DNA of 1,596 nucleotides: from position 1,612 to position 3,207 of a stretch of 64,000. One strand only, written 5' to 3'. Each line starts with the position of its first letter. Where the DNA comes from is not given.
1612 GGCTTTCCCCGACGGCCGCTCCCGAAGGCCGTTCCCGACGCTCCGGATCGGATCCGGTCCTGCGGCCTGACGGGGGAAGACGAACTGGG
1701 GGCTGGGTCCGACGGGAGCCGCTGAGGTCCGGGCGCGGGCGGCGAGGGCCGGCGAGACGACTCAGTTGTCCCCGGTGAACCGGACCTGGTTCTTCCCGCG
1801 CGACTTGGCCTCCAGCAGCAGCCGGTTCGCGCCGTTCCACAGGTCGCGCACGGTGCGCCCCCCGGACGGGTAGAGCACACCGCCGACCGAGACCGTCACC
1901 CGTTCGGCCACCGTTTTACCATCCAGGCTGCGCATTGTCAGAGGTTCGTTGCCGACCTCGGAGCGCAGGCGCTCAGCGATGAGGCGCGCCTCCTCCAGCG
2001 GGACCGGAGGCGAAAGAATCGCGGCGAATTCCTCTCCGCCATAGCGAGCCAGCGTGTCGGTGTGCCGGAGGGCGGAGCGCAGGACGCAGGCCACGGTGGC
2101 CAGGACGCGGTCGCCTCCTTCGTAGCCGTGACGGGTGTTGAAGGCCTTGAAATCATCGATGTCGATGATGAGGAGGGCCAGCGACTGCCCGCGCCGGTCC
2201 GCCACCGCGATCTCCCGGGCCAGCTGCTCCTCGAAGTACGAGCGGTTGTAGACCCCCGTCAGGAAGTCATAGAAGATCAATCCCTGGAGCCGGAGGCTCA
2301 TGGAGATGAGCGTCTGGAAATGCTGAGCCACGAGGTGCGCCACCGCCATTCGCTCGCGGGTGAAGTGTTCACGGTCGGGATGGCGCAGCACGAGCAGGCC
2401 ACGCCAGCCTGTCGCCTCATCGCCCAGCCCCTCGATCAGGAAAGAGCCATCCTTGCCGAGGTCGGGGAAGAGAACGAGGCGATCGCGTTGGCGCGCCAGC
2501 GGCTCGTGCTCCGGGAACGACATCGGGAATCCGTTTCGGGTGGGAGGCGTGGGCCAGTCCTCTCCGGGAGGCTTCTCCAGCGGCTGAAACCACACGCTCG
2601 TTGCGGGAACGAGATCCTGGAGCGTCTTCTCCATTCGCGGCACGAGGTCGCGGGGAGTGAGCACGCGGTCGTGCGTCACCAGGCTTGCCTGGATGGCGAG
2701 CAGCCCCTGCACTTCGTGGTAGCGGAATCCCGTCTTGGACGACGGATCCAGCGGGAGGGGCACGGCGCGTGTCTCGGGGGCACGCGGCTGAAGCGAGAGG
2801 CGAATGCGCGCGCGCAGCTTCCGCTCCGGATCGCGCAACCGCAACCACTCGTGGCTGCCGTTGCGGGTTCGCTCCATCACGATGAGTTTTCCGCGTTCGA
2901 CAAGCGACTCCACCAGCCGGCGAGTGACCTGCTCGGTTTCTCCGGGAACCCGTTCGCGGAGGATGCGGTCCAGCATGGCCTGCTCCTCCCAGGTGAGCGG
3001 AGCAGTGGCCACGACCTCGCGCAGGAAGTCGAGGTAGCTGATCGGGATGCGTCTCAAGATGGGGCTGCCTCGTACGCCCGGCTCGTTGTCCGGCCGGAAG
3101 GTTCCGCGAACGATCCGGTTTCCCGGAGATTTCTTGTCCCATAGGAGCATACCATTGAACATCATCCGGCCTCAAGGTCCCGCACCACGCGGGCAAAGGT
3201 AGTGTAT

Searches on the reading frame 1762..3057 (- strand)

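Call 23: search_protein_families(library=ncbifam, proteins=[window:1762-3057:-], max_evalue=0.00001)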
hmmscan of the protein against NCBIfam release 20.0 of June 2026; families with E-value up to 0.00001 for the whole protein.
window:1762-3057:- (431 aa): 21 families
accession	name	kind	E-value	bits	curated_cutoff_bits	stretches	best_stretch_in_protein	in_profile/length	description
TIGR00254.1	GGDEF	domain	2.1e-39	134.9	37.4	1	262-427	6-166/168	diguanylate cyclase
NF007135.0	PRK09581.1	equivalog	2.6e-38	132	474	1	262-425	293-452/457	PleD family two-component system response regulator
NF038266.1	diguan_SiaD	equivalog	3.8e-36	124.8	290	1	244-425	77-252/252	biofilm regulation diguanylate cyclase SiaD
NF007380.0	PRK09894.1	equivalog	4.1e-30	105.1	256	1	263-428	131-287/296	diguanylate cyclase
NF007423.1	PRK09966.1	equivalog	2.8e-29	102.2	325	1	263-414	241-386/390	diguanylate cyclase DgcN/YfiN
NF047654.1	DiguCycDgcRLepto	equivalog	1.7e-27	96.1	500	1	243-425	113-293/295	diguanylate cyclase DgcR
NF041606.1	dguan_cyc_DgcA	equivalog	4.2e-26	91.7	370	1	263-426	180-337/340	diguanylate cyclase DgcA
NF051473.1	DigCycDgcsShew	equivalog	9.1e-26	90.9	400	1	261-425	135-288/291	diguanylate cyclase DgcS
NF011955.1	PRK15426.1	equivalog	2e-25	89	408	1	249-428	386-561/564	cellulose biosynthesis regulator diguanylate cyclase DgcQ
NF047872.1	GGDEF_GdpS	equivalog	2.4e-24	86.2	400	1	247-428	173-350/355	GGDEF domain-containing protein GdpS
NF045675.1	PhdiestaseDibA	equivalog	1.1e-22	80.2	980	1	255-424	197-360/623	phosphodiesterase DibA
NF007298.0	PRK09776.1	equivalog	1.4e-22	79.5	1135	1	242-372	665-794/1111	diguanylate cyclase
NF007599.0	PRK10245.1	equivalog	5.9e-21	74.3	402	1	247-425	196-367/371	diguanylate cyclase AdrA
NF053781.1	cdiGMPphdstlr2612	equivalog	3.6e-18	64.6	1600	1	251-375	830-954/1268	Tlr1612 family c-di-GMP phosphodiesterase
NF007474.0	PRK10060.1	equivalog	1.3e-15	56.7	782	1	256-426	232-393/663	cyclic di-GMP phosphodiesterase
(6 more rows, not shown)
